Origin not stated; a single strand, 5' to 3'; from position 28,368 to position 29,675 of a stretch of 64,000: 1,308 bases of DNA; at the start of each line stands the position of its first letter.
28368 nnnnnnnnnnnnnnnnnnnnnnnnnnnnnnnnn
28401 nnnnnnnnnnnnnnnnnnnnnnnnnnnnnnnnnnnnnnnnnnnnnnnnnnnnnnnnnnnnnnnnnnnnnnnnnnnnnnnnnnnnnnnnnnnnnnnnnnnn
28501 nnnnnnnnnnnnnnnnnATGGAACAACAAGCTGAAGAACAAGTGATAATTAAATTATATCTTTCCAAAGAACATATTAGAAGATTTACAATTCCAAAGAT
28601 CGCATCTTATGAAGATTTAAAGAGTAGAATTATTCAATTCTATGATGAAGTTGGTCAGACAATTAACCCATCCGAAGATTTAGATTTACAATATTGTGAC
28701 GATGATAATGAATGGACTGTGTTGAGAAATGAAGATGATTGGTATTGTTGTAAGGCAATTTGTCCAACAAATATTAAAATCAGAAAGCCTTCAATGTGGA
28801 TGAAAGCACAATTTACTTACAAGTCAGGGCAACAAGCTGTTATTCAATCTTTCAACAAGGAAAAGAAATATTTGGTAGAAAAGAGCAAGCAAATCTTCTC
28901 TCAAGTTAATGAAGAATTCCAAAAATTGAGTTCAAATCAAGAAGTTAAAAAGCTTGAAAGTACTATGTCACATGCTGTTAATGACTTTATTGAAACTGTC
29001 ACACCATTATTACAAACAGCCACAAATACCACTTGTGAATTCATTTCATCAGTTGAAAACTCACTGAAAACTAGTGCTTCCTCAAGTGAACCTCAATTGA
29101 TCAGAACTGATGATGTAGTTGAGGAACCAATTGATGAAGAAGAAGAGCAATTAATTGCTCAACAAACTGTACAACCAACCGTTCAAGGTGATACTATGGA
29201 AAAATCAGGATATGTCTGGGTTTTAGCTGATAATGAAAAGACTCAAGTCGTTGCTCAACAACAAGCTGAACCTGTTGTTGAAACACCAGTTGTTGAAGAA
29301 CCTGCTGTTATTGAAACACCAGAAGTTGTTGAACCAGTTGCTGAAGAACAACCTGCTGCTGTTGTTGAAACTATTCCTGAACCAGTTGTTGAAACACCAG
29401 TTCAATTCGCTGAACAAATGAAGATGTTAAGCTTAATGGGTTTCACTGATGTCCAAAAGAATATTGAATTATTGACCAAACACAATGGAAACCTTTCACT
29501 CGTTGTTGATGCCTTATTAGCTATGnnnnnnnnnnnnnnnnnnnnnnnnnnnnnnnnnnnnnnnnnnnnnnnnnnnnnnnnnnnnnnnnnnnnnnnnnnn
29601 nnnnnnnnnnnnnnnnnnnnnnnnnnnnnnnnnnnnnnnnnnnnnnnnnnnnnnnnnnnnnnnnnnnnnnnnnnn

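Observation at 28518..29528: PB1-UBA adaptor with PEVK-like tandem repeats: minimal selective-autophagy receptor candidate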

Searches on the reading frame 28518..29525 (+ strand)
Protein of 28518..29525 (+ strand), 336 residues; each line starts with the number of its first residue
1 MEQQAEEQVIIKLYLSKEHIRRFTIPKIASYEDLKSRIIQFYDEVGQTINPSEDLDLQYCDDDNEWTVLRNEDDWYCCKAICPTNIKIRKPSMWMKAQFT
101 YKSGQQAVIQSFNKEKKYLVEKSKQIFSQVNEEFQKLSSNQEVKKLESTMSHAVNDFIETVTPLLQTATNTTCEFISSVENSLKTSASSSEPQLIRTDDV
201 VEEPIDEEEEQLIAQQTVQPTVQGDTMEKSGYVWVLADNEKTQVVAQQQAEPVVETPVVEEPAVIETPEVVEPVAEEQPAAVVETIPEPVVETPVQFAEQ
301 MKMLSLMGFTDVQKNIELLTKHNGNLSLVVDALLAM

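Call 4: search_protein_families(library=pfam, proteins=[window:28518-29525:+], max_evalue=1)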
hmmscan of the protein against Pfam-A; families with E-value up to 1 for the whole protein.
window:28518-29525:+ (336 aa): 5 families
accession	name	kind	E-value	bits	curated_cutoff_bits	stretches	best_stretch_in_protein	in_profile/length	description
PF00564.30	PB1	-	1.6e-05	25.2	23.6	1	9-74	2-61/84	PB1 domain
PF24932.1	UBA_NBR1_C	-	0.00022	21.5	27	1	301-334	5-38/40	Next to BRCA1 gene 1 protein-like, C-terminal UBA domain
PF18476.7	PIN_8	-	0.062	13.7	26.1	1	108-214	40-143/227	PIN like domain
PF22456.1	PqqF-like_C_4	-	0.23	12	27.5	0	102-145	34-77/100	PQQ synthase PqqF-like, C-terminal lobe domain 4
PF01594.21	AI-2E_transport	-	0.27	10.8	34.3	1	108-178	71-146/327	AI-2E family transporter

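Call 5: search_solved_structures(query=window:28518-29525:+, max_evalue=10, show_alignments=3)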
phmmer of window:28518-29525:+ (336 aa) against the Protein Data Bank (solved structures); distinct sequences matched with E-value up to 10: 14.
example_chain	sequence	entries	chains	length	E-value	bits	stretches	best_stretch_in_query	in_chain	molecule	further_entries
2mgw_A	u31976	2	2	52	0.011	18.6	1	294-335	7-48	Next to BRCA1 gene 1 protein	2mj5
2cp8_A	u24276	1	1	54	0.022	17.6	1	296-335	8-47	Next to BRCA1 gene 1 protein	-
2jy5_A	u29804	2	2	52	0.041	16.7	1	294-334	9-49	Ubiquilin-1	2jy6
7f7x_B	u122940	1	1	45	0.18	14.6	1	295-334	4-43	Ubiquilin-2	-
1pqs_A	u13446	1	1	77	0.23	14.2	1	24-85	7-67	Cell division control protein 24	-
1q1o_A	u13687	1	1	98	0.24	14.1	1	20-85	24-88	Cell division control protein 24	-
1tz1_A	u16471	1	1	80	0.26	14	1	24-85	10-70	Cell division control protein 24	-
2knz_A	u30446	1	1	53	0.27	14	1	294-334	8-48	Ubiquilin-4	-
2bwe_A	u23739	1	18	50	0.34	13.6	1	294-334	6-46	DSK2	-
2bwb_A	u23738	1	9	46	0.4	13.4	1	296-334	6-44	UBIQUITIN-LIKE PROTEIN DSK2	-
2kfk_B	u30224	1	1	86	0.47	13.2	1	22-85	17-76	Cell division control protein 24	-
2kfj_A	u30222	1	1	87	0.48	13.2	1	22-85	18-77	Cell division control protein 24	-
1wr1_B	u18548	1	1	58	0.49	13.1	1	293-334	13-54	Ubiquitin-like protein DSK2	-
4un2_B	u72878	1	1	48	0.52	13.1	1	296-334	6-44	UBIQUITIN DOMAIN-CONTAINING PROTEIN DSK2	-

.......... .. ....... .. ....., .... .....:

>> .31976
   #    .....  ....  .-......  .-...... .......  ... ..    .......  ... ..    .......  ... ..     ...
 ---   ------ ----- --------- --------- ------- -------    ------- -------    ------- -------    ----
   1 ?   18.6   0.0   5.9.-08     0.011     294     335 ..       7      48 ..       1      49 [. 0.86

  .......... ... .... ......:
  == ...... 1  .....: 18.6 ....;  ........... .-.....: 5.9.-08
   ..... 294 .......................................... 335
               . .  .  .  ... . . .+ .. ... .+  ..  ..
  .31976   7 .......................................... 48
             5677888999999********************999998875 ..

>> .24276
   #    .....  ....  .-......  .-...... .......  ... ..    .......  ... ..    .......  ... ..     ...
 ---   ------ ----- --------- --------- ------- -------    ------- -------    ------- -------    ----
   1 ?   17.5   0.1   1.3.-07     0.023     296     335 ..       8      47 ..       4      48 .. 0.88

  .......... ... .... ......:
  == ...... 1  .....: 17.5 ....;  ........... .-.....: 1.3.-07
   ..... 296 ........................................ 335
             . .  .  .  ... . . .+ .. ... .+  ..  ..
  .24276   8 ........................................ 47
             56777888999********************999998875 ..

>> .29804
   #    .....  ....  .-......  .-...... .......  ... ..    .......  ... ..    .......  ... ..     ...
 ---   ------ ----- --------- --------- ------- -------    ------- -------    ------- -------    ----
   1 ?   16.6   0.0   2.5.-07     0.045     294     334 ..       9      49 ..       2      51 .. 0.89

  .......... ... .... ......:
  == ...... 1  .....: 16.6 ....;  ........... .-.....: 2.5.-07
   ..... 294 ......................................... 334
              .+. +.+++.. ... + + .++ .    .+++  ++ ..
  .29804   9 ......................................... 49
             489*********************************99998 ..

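Call 7: find_homologous_proteins(query=window:28518-29525:+, max_evalue=0.01)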
Query window:28518-29525:+ (336 aa): 6 proteins with E <= 0.01 among 7187 candidates.
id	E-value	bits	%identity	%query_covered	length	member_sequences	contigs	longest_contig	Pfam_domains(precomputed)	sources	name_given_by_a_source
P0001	3.3e-211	718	99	100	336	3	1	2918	PF00564.31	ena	-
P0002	6.6e-158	543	75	100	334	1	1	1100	PF00564.31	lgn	-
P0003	2.2e-85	305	45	99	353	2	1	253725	-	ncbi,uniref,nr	ncbi:hypothetical protein C9374_011567 [Naegleria lovaniensis]|uniref:UBA domain-containing protein 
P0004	1.8e-83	299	46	98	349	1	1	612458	-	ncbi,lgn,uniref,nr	ncbi:hypothetical protein FDP41_009997 [Naegleria fowleri]|uniref:UBA domain-containing protein n=1 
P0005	2.9e-69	252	42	100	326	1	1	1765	PF00564.31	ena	-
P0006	5.1e-43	166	31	97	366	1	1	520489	PF00564.31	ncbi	ncbi:hypothetical protein ABK040_006167 [Willaertia magna]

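Call 13: search_solved_structures(query=A1, max_evalue=10, show_alignments=4)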
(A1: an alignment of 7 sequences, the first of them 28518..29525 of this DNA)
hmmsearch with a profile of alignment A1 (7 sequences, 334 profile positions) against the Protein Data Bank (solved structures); distinct sequences matched with E-value up to 10: 44.
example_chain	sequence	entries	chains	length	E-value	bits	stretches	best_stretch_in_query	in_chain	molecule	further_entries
2mgw_A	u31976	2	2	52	5.9e-06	29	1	298-333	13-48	Next to BRCA1 gene 1 protein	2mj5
2cp8_A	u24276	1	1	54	6.6e-06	28.8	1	299-333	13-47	Next to BRCA1 gene 1 protein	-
1pqs_A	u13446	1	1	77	0.00061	22.4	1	25-85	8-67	Cell division control protein 24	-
1tz1_A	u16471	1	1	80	0.00066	22.3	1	25-85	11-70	Cell division control protein 24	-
1q1o_A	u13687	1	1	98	0.00067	22.2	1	21-85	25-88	Cell division control protein 24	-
2kfk_B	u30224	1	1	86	0.0018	20.8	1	38-85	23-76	Cell division control protein 24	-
2kfj_A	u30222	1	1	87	0.0019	20.8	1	39-85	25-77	Cell division control protein 24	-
2jy5_A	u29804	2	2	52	0.0035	19.9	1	291-332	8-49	Ubiquilin-1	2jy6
2bwb_A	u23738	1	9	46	0.0036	19.8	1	294-333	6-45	UBIQUITIN-LIKE PROTEIN DSK2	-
4un2_B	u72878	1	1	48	0.0042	19.6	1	294-333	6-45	UBIQUITIN DOMAIN-CONTAINING PROTEIN DSK2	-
2bwe_A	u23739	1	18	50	0.0045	19.5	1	294-333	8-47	DSK2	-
1wr1_B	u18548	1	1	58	0.007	18.9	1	294-333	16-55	Ubiquitin-like protein DSK2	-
2knz_A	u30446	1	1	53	0.0082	18.7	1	292-332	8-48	Ubiquilin-4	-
7f7x_B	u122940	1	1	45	0.011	18.2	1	293-332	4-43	Ubiquilin-2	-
8tj7_B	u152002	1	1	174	0.079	15.4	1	102-166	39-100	Hemagglutinin HA2 chain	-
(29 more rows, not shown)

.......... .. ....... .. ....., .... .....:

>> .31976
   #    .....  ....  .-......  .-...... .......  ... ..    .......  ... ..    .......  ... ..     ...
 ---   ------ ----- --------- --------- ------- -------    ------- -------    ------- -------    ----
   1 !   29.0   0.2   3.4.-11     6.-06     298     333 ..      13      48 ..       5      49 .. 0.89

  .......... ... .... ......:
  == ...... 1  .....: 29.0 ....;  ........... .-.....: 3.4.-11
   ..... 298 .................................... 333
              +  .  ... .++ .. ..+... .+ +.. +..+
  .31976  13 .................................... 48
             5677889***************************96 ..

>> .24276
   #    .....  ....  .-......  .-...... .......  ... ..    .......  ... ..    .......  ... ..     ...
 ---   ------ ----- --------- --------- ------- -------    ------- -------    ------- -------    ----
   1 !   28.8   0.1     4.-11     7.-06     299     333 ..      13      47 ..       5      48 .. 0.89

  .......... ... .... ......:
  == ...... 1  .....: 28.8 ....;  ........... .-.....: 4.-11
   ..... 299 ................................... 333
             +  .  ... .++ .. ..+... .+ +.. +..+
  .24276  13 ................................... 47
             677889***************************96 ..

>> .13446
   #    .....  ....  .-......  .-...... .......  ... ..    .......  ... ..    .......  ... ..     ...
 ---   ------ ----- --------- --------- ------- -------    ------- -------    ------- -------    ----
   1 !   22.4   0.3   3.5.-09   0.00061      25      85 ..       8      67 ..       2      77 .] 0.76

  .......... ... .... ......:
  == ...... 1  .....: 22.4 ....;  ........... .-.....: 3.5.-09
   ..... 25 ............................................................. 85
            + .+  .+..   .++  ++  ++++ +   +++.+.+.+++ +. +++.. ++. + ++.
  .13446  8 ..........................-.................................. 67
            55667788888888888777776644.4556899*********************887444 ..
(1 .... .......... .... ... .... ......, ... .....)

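Call 21: predict_structure(alignment_id=A1)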
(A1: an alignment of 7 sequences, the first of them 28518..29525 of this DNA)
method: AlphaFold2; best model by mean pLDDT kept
length: 336 residues; sequences in the alignment: 7
mean_pLDDT: 63.0   pTM: 0.34
mean pLDDT of the five models: 63.0, 59.8, 58.2, 58.1, 57.6
residues with pLDDT >= 90: 45; 70-90: 130; 50-70: 44; < 50: 117
segments of 3 or more residues with pLDDT < 50: 1-3, 181-294
pLDDT, mean of each block of 10 residues (from residue 1): 67 86 91 91 81 78 86 90 87 70 74 82 82 66 69 79 73 62 39 30 31 28 29 28 26 30 30 29 30 59 87 91 88 84
secondary structure, 60 per line:
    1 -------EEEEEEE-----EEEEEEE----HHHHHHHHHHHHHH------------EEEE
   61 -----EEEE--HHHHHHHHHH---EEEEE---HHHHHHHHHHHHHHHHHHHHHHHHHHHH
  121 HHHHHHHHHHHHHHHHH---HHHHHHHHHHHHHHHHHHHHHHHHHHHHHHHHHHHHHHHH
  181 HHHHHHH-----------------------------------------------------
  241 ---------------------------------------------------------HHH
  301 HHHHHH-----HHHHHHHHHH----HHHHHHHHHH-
elements in order: E8-14 E20-26 H31-44 E57-60 E66-69 H72-81 E85-89 H93-137 H141-187 H298-306 H312-321 H326-335

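Call 23: search_protein_representatives(alignment_id=A1)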
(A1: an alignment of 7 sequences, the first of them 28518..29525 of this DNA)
Query: 7 sequences, 334 profile positions. Proteins with E-value up to 0.001 (for the whole library): 872; up to 1e-10: 48; up to 1e-30: 5. The best 150 are listed.
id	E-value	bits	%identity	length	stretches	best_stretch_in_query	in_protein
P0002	2.1e-168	576.2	-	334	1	1-334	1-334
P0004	9.7e-151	518.1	-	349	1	3-332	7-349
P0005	5.4e-137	473.0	-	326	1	3-334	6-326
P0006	1.4e-133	461.7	-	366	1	4-333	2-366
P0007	7.7e-48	179.9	-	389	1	4-332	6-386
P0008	6.2e-27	111.2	-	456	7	292-332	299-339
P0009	1.1e-19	87.4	-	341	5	293-331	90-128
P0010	4.8e-19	85.2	-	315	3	268-332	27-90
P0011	1.1e-17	80.8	-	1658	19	30-63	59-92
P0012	4.9e-16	75.3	-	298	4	284-333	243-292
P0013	1.7e-15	73.6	-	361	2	246-330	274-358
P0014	7.5e-15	71.4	-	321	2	5-86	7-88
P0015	8.5e-15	71.3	-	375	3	266-331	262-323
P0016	1.3e-14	70.7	-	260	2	242-333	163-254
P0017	2.6e-14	69.6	-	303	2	254-332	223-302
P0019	9.7e-14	67.8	-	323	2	239-333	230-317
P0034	8.5e-12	61.4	-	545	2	251-332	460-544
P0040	1.8e-11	60.3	-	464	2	239-333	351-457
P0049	8.0e-11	58.2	-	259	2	7-94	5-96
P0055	2.7e-10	56.5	-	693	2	255-332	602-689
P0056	3.2e-10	56.2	-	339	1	1-332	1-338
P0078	1.6e-09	53.9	-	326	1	18-333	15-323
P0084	2.4e-09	53.4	-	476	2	278-333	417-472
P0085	2.4e-09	53.3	-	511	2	240-333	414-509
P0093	4.0e-09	52.6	-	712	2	242-333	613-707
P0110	1.0e-08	51.3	-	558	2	256-332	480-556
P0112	1.3e-08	50.9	-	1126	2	242-333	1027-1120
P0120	2.0e-08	50.3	-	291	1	9-333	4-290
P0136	4.2e-08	49.3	-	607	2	269-331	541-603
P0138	4.4e-08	49.2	-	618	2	240-334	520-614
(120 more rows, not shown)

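Call 26: fold_search(model_id=the predicted structure, library=pdb)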
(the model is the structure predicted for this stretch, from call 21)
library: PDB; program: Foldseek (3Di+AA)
matches with E <= 10: 1332; with E <= 0.001: 9
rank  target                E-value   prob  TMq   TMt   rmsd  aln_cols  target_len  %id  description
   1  1q1o_MODEL_1_A        2.9e-06  1.00  0.22  0.70   2.7        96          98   19  Solution Structure of the PB1 Domain of Cdc24p (Long Form) (released 2003-10-14)
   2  2kfj_MODEL_1_A        5.2e-05  1.00  0.22  0.78   2.6        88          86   18  Solution structure of the loop deletion mutant of PB1 domain of Cdc24p (released 2009-10-06)
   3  2bkf                  2.0e-04  1.00  0.21  0.78   1.9        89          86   15  Structure of the PB1 domain of NBR1 (released 2006-01-18)
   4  6tgn                  6.9e-04  1.00  0.22  0.76   2.1        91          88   19  Cryo-EM structure of AtNBR1-PB1 filament (L-type) (released 2020-02-12)
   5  2npt_A                6.9e-04  1.00  0.20  0.60   4.8        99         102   10  Crystal Structure of the complex of human mitogen activated protein kinase kinase 5 phox domain (MAP2K5-phox) with hum (released 2006-11-28)
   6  1wmh_B                6.9e-04  1.00  0.20  0.69   3.5        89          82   24  Crystal structure of a PB1 domain complex of Protein kinase c iota and Par6 alpha (released 2004-12-07)
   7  6tgy                  8.4e-04  1.00  0.19  0.53   5.2       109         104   17  Cryo-EM structure of p62-PB1 filament (L-type) (released 2020-02-12)
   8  6jm4_C                8.9e-04  1.00  0.19  0.64   4.1        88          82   16  The crystal structure of PB1 homo-dimer of human P62/SQSTM1 (released 2020-01-15)
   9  4mjs_X                9.5e-04  1.00  0.19  0.60   4.3        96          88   17  crystal structure of a PB1 complex (released 2014-08-27)
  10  6tgs                  1.0e-03  1.00  0.22  0.76   2.1        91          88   18  AtNBR1-PB1 domain (released 2020-02-12)
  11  2ktr_MODEL_1_B        1.2e-03  1.00  0.21  0.61   3.5       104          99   16  NMR structure of p62 PB1 dimer determined based on PCS (released 2010-04-07)
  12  1wj6_MODEL_1_A        1.4e-03  1.00  0.22  0.67   2.8        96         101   16  Solution structure of RSGI RUH-024, a PB1 domain in human cDNA, KIAA0049 (released 2004-11-29)
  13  2o2v_A                1.4e-03  1.00  0.19  0.65   4.9        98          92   11  Crystal Structure of the Complex of Human Mitogen Activated Protein Kinase Kinase 5 Phox Domain (MAP2K5-phox) with Hum (released 2006-12-12)
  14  9eeb_E                2.0e-03  1.00  0.20  0.20   2.7        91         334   12  Tubulin cofactors D,E,G bound to tubulin dimer (released 2026-02-04)
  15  9m1k_E                2.3e-03  1.00  0.20  0.63   3.2        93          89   12  Cryo-EM structure of the TBC-DE-Arl2-beta-tubulin complex with GTP (released 2025-10-22)
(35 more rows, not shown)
